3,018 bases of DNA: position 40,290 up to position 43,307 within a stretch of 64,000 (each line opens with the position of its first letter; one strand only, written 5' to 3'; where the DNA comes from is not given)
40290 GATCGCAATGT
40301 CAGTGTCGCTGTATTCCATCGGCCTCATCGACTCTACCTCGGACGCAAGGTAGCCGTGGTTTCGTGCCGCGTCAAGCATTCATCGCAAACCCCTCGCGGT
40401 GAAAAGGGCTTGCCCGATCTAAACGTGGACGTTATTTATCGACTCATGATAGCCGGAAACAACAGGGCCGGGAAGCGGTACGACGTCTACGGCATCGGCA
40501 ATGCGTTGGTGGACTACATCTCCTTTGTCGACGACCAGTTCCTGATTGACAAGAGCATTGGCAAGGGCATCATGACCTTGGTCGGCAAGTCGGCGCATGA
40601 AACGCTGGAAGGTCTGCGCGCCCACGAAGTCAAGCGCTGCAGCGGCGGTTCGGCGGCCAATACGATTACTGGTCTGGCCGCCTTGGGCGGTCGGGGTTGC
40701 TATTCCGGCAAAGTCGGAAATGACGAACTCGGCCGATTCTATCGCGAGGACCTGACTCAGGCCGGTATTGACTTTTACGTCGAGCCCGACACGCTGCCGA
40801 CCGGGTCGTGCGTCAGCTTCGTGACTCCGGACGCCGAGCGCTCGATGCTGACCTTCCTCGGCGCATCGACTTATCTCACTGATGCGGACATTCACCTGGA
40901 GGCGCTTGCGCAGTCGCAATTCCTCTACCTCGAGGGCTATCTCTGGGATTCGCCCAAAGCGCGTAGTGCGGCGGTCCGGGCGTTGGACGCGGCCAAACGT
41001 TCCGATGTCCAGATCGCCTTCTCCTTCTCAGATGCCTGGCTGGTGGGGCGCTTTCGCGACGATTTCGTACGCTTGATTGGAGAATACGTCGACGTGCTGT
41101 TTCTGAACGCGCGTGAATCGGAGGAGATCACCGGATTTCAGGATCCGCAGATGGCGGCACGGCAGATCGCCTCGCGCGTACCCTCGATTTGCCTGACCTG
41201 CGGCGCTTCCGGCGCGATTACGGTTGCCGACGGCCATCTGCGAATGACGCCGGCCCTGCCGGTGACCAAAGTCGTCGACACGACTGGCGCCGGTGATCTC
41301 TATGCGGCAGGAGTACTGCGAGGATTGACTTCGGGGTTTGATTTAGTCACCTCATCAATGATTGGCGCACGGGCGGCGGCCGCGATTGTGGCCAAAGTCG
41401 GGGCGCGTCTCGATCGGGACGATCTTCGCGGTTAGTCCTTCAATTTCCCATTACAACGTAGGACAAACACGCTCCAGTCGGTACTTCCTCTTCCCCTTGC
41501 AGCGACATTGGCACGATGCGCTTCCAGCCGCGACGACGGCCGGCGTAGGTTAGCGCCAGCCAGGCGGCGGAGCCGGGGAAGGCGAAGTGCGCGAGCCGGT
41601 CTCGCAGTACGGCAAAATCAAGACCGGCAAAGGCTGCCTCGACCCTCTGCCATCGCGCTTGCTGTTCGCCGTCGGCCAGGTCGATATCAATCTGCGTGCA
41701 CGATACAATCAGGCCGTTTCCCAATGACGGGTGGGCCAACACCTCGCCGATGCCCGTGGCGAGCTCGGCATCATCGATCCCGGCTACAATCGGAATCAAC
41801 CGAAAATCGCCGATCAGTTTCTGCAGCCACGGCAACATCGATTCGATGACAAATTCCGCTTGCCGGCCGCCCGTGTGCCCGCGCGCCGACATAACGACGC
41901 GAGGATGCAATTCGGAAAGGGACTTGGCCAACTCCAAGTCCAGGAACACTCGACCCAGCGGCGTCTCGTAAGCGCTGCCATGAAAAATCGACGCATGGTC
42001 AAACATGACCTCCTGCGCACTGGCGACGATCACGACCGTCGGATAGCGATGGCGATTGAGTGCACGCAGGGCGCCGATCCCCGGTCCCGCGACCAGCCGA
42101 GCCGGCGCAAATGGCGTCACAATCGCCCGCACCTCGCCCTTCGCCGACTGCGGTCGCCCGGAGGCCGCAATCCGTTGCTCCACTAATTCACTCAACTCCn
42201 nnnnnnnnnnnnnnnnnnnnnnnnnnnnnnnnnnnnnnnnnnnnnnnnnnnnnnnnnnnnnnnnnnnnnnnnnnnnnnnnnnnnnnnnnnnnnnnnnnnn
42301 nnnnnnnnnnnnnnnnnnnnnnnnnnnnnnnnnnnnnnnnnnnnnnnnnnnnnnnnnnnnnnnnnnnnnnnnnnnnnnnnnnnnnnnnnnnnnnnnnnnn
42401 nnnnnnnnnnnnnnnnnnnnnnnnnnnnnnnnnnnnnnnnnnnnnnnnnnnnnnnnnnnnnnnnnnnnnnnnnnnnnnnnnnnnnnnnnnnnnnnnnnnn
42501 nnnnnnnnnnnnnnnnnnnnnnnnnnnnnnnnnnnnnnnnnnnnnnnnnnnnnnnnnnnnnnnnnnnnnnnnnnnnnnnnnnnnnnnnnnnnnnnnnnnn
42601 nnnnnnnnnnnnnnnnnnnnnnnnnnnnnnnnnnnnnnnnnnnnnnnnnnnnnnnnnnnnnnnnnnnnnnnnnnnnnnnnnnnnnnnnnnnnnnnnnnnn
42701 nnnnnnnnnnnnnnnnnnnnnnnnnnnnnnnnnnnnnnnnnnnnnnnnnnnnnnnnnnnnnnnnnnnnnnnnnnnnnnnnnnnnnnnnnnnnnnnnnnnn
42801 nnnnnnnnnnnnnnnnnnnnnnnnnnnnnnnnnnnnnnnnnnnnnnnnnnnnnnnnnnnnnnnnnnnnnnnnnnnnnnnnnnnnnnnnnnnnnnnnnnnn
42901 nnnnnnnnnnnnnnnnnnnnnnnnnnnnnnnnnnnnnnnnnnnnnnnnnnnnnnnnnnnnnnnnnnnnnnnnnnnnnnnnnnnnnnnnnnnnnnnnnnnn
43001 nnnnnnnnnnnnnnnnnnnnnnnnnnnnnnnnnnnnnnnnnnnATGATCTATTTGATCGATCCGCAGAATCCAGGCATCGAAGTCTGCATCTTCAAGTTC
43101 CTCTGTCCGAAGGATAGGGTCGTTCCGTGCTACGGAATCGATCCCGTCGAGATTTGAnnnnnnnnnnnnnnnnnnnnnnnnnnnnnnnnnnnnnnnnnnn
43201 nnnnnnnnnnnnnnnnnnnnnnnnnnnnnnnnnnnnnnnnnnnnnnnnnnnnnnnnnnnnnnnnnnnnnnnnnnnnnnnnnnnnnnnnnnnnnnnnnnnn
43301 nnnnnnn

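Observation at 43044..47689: Dual radical-SAM RiPP gene cluster predicted to make a thioether-crosslinked peptide with an alpha-keto-beta-amino acid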

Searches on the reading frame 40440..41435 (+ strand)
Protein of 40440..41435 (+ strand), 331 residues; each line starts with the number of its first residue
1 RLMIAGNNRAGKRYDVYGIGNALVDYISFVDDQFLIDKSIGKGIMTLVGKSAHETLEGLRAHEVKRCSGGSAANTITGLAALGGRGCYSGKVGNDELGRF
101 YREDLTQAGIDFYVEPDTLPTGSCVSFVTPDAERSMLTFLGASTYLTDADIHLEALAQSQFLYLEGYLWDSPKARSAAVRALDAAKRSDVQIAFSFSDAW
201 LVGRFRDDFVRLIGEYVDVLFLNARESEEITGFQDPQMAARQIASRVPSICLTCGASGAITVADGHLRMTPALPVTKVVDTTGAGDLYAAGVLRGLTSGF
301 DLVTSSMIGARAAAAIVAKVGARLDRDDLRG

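Call 64: search_protein_families(library=pfam, proteins=[window:40440-41435:+], max_evalue=0.001)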
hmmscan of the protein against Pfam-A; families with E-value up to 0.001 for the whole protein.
window:40440-41435:+ (331 aa): 1 family
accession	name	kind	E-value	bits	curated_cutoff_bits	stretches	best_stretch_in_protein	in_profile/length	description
PF00294.29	PfkB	-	3.6e-49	168.2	25.8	1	40-325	7-298/302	pfkB family carbohydrate kinase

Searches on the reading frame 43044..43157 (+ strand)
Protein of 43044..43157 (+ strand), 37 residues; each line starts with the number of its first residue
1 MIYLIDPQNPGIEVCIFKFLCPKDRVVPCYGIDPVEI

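Call 3: search_protein_families(library=pfam, proteins=[window:43044-43157:+], max_evalue=0.01)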
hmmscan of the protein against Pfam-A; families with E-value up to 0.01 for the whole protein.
window:43044-43157:+ (37 aa): 0 families

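Call 4: search_protein_families(library=ncbifam, proteins=[window:43044-43157:+], max_evalue=0.01)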
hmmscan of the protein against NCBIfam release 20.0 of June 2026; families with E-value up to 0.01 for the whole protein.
window:43044-43157:+ (37 aa): 0 families

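Call 31: search_protein_families(library=ncbifam, proteins=[window:43044-43154:+], max_evalue=10)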
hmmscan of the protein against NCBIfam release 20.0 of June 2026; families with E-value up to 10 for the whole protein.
seq(37 aa): 0 families
